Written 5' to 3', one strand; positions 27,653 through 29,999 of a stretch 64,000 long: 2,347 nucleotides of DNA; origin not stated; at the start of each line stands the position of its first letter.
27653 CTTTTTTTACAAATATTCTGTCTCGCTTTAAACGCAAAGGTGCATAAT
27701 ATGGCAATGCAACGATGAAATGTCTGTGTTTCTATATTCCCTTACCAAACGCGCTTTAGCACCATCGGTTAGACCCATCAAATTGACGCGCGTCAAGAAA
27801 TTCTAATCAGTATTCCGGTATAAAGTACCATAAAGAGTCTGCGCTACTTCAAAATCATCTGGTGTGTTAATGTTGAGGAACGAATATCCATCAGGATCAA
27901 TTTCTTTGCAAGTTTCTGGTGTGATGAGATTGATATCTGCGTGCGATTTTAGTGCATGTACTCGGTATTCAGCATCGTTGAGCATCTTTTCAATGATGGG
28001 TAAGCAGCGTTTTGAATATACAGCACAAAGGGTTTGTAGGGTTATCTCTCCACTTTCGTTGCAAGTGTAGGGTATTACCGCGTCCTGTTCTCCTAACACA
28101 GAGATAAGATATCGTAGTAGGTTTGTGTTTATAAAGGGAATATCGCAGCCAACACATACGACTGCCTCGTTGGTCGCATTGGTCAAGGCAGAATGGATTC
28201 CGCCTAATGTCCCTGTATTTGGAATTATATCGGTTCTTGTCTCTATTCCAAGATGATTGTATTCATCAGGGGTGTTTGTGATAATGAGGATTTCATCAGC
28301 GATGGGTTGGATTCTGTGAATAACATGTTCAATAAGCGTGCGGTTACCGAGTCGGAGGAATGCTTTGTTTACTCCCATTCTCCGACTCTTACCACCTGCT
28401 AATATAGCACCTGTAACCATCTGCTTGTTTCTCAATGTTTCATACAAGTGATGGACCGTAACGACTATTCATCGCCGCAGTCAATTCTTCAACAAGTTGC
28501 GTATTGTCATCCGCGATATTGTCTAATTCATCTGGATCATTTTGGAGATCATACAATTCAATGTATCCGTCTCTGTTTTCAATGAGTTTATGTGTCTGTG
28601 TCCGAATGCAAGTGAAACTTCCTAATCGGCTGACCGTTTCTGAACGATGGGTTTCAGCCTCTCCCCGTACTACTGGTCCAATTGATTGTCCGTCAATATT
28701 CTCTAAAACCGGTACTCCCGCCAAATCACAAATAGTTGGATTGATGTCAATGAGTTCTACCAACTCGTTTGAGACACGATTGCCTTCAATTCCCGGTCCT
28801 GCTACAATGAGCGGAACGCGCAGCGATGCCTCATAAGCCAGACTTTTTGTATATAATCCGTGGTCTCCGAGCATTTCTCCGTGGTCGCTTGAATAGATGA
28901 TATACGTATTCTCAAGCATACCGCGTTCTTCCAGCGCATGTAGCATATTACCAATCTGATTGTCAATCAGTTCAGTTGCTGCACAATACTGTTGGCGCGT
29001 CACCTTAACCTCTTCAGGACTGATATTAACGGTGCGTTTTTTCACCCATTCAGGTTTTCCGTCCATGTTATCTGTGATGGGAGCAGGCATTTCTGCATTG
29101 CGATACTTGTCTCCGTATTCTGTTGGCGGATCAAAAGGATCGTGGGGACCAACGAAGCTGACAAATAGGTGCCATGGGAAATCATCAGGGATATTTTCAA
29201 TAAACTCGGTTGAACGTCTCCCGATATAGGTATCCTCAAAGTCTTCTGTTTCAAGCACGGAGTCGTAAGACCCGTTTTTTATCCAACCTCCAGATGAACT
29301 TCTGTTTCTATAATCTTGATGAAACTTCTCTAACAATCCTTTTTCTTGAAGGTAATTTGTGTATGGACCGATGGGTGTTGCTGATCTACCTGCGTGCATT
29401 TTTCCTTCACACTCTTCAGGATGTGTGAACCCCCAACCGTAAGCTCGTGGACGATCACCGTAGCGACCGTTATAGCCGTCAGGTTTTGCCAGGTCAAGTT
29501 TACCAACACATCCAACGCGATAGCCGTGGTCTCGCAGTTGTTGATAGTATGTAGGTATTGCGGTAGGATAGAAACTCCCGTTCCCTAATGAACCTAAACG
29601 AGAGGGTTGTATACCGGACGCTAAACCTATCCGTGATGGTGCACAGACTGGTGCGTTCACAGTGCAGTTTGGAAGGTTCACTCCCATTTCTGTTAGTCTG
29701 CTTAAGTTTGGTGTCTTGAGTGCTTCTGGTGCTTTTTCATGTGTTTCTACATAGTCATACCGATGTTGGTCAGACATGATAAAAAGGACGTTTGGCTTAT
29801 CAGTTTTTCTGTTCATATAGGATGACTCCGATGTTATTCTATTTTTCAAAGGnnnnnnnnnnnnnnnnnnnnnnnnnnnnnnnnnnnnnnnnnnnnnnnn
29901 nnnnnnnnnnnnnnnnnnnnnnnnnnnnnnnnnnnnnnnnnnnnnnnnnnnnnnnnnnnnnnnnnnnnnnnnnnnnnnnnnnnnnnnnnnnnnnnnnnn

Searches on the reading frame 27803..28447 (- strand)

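Call 47: search_protein_families(library=pfam, proteins=[window:27803-28447:-], max_evalue=0.001)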
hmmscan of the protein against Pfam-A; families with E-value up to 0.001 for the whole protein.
window:27803-28447:- (214 aa): 1 family
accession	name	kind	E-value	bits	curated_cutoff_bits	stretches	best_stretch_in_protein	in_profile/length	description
PF12804.13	NTP_transf_3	-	3.6e-36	125.2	27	1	13-162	1-151/160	MobA-like NTP transferase domain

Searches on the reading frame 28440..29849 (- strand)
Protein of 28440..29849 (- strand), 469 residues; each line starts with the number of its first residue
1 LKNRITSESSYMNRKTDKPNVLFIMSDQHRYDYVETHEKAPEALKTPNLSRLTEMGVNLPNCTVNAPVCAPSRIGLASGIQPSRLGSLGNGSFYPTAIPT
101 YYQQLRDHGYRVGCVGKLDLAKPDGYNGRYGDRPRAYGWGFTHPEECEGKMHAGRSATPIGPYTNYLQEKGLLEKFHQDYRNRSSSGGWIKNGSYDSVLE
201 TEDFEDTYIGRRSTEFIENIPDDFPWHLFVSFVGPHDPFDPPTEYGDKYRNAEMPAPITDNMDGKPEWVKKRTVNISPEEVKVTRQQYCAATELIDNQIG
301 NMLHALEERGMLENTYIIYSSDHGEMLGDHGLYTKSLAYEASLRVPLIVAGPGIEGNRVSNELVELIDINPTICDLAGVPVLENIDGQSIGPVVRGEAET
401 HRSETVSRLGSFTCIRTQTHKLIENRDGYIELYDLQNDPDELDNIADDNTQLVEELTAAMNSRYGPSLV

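Call 47: search_protein_families(library=pfam, proteins=[window:28440-29849:-], max_evalue=0.001)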
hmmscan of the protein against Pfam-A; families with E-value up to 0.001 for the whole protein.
window:28440-29849:- (469 aa): 4 families
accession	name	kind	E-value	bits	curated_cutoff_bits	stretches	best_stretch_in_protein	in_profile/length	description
PF00884.28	Sulfatase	-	2.9e-44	152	25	1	19-379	1-301/301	Sulfatase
PF16347.10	SGSH_C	-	5.6e-22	79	29.3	1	328-459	1-147/154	N-sulphoglucosamine sulphohydrolase, C-terminal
PF01663.27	Phosphodiest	-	3e-09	37.4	23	0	290-333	186-231/342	Type I phosphodiesterase / nucleotide pyrophosphatase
PF02995.22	DUF229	-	0.00024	20.3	25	1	286-330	304-348/496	Protein of unknown function (DUF229)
